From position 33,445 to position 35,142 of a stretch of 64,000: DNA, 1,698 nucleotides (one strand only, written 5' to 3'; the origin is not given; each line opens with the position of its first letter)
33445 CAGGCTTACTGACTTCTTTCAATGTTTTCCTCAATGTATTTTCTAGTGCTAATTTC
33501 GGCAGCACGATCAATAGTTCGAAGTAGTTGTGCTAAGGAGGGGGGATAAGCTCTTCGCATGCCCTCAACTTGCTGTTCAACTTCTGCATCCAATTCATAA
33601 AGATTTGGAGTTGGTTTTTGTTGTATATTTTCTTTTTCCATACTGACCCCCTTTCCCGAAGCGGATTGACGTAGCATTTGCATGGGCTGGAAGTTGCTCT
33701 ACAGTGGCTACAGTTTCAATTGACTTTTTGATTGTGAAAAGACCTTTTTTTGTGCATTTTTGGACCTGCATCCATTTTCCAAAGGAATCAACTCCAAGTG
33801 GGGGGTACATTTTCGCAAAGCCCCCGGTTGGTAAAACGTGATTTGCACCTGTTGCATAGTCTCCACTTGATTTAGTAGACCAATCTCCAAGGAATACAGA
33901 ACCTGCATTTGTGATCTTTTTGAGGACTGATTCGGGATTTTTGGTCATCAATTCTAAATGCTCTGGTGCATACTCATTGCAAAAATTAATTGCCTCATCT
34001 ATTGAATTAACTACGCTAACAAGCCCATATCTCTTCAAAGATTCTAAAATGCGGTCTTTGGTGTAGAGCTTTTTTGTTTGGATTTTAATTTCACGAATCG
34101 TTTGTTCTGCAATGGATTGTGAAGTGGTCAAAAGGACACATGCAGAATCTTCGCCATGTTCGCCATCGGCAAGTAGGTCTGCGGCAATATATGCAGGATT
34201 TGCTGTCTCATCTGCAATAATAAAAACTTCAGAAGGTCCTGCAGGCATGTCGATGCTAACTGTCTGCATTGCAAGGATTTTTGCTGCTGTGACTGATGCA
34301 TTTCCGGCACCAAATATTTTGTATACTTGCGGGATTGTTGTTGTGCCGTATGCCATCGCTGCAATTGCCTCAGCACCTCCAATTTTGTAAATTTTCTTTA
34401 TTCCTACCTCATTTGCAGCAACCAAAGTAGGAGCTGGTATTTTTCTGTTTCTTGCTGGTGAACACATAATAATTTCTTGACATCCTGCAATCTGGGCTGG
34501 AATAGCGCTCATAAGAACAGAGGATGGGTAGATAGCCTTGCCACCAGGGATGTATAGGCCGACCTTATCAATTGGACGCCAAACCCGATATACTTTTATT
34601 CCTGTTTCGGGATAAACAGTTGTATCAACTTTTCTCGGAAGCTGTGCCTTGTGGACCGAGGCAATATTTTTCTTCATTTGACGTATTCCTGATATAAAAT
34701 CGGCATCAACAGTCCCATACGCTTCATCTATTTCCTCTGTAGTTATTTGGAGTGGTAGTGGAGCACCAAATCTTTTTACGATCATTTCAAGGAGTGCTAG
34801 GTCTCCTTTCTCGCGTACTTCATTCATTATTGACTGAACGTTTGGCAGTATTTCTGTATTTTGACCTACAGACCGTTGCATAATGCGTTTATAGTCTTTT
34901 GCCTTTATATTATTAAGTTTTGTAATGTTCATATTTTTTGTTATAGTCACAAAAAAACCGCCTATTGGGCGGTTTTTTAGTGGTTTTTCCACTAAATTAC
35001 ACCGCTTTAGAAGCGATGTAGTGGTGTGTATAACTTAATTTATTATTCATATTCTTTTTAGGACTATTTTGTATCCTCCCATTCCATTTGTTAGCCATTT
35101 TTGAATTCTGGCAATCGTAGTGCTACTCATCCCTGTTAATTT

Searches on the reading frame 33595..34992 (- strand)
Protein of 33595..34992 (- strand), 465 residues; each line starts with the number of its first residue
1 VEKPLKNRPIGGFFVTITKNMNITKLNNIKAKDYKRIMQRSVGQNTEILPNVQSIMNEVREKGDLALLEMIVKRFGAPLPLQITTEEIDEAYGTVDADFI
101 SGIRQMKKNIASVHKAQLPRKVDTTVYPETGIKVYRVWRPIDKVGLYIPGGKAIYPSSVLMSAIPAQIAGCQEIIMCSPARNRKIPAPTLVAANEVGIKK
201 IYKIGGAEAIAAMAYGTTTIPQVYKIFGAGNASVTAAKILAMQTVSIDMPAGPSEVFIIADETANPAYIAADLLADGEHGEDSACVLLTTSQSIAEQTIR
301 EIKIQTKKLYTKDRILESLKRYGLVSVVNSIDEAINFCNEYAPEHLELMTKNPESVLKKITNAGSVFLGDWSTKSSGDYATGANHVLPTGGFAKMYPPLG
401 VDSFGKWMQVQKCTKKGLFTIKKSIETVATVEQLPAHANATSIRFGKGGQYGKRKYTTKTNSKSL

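Call 66: search_protein_families(library=pfam, proteins=[window:33595-34992:-], max_evalue=0.00001)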
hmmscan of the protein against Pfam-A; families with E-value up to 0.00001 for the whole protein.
window:33595-34992:- (465 aa): 1 family
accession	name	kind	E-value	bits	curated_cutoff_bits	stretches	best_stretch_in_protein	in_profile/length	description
PF00815.25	Histidinol_dh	-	1.2e-152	509.1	27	1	39-445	2-411/411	Histidinol dehydrogenase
